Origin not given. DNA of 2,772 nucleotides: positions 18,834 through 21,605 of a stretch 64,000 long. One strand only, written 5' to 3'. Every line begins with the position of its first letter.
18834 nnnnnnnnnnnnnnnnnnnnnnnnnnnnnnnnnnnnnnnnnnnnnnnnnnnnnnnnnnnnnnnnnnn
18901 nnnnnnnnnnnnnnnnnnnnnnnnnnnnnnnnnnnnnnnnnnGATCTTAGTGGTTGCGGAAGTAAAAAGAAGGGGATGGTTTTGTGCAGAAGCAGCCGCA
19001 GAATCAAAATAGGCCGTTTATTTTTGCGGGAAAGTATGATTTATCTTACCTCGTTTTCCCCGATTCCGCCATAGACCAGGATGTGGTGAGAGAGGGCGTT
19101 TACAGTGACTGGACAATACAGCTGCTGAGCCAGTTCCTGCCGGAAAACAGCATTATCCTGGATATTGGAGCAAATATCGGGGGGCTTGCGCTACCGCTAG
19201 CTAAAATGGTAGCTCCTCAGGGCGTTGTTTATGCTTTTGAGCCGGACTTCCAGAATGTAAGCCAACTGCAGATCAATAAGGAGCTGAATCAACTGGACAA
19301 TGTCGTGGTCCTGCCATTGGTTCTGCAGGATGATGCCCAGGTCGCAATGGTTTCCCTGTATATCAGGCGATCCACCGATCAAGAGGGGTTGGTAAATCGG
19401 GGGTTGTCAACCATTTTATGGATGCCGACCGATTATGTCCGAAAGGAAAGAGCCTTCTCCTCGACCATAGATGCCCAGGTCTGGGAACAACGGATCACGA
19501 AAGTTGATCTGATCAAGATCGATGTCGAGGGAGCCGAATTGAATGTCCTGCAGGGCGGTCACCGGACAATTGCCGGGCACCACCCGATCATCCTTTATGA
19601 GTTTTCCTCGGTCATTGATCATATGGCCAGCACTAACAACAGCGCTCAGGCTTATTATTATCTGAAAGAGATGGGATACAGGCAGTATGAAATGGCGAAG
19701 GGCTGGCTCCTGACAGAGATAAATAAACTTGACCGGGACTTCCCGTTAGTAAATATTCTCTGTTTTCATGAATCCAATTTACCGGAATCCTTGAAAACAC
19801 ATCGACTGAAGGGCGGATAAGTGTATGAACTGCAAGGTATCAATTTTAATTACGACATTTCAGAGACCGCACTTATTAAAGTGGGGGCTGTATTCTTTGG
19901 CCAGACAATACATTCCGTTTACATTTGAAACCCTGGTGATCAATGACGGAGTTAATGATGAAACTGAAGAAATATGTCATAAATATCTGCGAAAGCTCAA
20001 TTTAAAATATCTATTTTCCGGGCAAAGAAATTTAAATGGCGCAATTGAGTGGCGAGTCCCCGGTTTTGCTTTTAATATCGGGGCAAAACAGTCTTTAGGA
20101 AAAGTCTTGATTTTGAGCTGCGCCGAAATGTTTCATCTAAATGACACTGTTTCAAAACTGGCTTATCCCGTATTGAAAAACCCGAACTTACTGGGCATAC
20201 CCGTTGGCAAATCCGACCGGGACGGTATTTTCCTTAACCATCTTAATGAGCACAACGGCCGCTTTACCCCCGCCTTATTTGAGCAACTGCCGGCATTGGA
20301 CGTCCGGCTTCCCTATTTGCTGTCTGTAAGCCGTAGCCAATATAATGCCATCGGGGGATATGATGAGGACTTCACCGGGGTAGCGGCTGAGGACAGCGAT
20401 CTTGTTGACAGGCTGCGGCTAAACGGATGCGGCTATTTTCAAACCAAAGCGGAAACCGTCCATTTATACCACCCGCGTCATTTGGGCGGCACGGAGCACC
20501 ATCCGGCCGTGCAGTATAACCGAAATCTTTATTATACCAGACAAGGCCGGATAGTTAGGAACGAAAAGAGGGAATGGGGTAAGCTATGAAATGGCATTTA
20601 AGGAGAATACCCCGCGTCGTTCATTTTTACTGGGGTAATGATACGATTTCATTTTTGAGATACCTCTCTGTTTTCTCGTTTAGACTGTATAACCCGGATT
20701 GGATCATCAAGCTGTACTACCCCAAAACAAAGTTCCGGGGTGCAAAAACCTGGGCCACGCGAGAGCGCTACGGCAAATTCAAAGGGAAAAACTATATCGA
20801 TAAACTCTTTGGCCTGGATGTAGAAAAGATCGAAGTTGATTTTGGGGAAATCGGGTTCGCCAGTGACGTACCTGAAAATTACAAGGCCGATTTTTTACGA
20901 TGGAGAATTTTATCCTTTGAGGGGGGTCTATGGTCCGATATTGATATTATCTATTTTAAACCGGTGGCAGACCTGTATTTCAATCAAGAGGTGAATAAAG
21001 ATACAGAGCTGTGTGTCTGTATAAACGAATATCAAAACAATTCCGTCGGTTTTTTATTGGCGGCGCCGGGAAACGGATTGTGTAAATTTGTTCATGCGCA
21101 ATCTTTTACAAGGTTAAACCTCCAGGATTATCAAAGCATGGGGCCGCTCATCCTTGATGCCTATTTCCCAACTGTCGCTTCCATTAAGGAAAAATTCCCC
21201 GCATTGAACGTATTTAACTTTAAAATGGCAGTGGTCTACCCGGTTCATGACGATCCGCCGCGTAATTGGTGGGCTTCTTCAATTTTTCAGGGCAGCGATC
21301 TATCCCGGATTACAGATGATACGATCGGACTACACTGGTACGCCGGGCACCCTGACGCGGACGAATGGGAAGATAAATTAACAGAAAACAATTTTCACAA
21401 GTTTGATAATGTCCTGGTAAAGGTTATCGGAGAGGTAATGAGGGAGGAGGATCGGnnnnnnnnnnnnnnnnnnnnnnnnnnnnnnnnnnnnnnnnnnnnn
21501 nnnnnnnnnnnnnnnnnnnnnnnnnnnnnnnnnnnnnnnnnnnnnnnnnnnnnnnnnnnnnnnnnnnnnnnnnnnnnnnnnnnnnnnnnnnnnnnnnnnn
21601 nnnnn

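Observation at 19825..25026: Modular duplication and fusion of glycosyltransferase domains (A | DXD–GT2–D | D'–A')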

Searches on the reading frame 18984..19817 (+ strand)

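Call 6: search_protein_families(library=pfam, proteins=[window:18984-19817:+], max_evalue=0.01)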
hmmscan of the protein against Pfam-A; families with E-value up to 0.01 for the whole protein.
window:18984-19817:+ (278 aa): 4 families
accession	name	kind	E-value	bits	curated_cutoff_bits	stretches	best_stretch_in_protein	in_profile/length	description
PF05050.19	Methyltransf_21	-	2.9e-18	67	22.7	1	60-233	1-172/173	Methyltransferase FkbM domain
PF02475.24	TRM5-TYW2_MTfase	-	0.00036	21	28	1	52-110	34-91/164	TRM5/TYW2 methyltransferase domain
PF05175.20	MTS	-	0.0029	17.7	23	1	42-109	17-85/170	Methyltransferase small domain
PF05575.17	V_cholerae_RfbT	-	0.0037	17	27.9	0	49-219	74-238/286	Vibrio cholerae RfbT protein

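Call 41: search_protein_families(library=ncbifam, proteins=[window:18984-19817:+], max_evalue=0.001)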
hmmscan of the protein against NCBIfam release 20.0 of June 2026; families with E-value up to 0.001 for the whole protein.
window:18984-19817:+ (278 aa): 4 families
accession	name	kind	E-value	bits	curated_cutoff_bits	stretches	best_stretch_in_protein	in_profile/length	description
TIGR01444.1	fkbM_fam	subfamily_domain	4.9e-27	95.1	37.7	1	58-208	2-143/143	FkbM family methyltransferase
TIGR02469.1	CbiT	equivalog_domain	8e-06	26.1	78.3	1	47-111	11-75/124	precorrin-6Y C5,15-methyltransferase (decarboxylating) subunit CbiT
NF047824.1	tRNAwyosineTaw2Meth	equivalog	1.1e-05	25.2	350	1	53-121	92-156/245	tRNA(Phe) (4-demethylwyosine(37)-C(7)) aminocarboxypropyltransferase Taw2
NF005640.0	PRK07402.1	equivalog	8.2e-05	22.2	219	1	47-110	35-98/200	precorrin-6Y C5,15-methyltransferase subunit CbiT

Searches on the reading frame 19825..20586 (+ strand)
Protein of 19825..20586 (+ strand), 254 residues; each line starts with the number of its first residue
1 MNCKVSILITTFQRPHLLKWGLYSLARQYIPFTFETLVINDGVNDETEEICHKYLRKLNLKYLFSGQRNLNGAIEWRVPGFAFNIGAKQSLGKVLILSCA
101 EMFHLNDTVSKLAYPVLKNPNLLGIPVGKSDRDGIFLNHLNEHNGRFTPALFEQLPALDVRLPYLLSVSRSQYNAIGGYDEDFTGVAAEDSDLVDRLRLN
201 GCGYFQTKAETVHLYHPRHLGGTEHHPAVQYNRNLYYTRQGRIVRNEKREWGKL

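Call 6: search_protein_families(library=pfam, proteins=[window:19825-20586:+], max_evalue=0.01)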
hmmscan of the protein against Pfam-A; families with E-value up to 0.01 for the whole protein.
window:19825-20586:+ (254 aa): 3 families
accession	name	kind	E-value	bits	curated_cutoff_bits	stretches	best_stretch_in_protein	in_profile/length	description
PF00535.33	Glycos_transf_2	-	3.5e-09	37.2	23.3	1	6-139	1-128/168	Glycosyl transferase family 2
PF02709.20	Glyco_transf_7C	-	1e-07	31.9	23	1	166-219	24-77/78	N-terminal domain of galactosyltransferase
PF10111.15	Glyco_tranf_2_2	-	1.3e-05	25.2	27.3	1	168-199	170-201/276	Glycosyltransferase like family 2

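Call 41: search_protein_families(library=ncbifam, proteins=[window:19825-20586:+], max_evalue=0.001)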
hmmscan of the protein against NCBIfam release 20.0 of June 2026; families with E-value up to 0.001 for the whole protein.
window:19825-20586:+ (254 aa): 3 families
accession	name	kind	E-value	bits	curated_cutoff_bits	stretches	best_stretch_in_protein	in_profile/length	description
NF041875.1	EPS_EpsD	equivalog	3.2e-11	43.2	370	1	5-62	1-59/325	exopolysaccharide biosynthesis glycosyltransferase EpsD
NF050050.1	ProtGlycPglI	equivalog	3.1e-05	23.5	500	1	4-62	3-61/306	GalNAc(5)-diNAcBac-PP-undecaprenol beta-1,3-glucosyltransferase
NF038299.1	EPS_HpsN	equivalog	0.0009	18.3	425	0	4-97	2-87/317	hormogonium polysaccharide biosynthesis glycosyltransferase HpsN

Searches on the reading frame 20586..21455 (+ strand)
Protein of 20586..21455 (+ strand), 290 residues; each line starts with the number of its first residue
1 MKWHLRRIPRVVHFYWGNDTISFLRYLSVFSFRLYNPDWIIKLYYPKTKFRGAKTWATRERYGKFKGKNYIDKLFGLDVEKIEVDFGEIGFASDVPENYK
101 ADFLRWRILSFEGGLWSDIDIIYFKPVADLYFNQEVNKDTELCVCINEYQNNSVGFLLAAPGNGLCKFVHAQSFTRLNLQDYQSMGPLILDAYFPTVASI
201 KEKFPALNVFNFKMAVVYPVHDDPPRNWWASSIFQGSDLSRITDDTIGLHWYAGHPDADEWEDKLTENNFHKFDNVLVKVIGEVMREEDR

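Call 43: find_homologous_proteins(query=window:20586-21455:+)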
Query window:20586-21455:+ (290 aa): 41 proteins with E <= 0.001 among 478 candidates.
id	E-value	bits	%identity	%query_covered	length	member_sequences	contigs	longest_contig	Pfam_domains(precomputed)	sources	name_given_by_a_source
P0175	2.0e-155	535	77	99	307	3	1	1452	-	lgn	-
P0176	1.3e-107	378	57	99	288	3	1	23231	-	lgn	-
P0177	3.4e-106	373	55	98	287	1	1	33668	-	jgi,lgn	-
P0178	1.9e-100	355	54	98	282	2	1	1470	-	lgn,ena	-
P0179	3.4e-100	354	53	98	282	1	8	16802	-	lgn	-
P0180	1.5e-97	345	52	98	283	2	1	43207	PF04488.22,PF05704.19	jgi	-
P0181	3.3e-95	337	52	98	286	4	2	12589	PF04488.22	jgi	jgi:hypothetical protein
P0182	6.5e-94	333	52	98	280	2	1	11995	PF04488.22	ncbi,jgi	-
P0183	1.5e-92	329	49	98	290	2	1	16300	-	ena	-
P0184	2.2e-91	325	51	98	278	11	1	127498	-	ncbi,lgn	-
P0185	5.0e-91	324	50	99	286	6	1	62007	-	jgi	jgi:hypothetical protein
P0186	4.4e-90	321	47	98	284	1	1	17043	-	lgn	-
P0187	1.6e-88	315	49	97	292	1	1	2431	PF04488.22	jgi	jgi:hypothetical protein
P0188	1.3e-86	309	48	98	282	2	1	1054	-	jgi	jgi:hypothetical protein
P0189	1.7e-86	309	48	98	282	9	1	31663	PF04488.22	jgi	jgi:hypothetical protein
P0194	6.0e-84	300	45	98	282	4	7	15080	PF05704.19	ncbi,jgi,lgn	ncbi:MAG: glycosyltransferase [Bacillota bacterium]|jgi:hypothetical protein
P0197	1.0e-82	296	45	98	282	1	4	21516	PF05704.19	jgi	jgi:hypothetical protein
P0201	4.8e-78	281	43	98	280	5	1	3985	PF04488.22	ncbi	ncbi:MAG: glycosyltransferase [Bacillota bacterium]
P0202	1.9e-77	279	47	89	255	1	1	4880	PF04488.22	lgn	-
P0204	8.8e-75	270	46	98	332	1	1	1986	PF04488.22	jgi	-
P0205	8.4e-74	267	44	100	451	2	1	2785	PF04488.22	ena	-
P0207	1.3e-55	207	38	97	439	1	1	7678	PF13489.13,PF04488.22,PF13649.13,PF08241.19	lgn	-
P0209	9.1e-53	198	38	96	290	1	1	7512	PF04488.22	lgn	-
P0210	1.4e-49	188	38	96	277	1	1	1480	PF04488.22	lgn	-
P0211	1.3e-47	181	35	96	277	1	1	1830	PF04488.22,PF05704.19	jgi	jgi:hypothetical protein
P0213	2.3e-42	164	37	90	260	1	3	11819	PF04488.22,PF05704.19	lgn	-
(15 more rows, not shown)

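Call 56: search_protein_families(library=pfam, proteins=[window:20586-21455:+], max_evalue=1)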
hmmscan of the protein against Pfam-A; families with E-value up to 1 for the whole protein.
window:20586-21455:+ (290 aa): 1 family
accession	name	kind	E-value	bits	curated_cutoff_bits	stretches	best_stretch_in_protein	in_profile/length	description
PF04488.21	Gly_transf_sug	-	0.00077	20.6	23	1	99-130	55-86/93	Glycosyltransferase sugar-binding region containing DXD motif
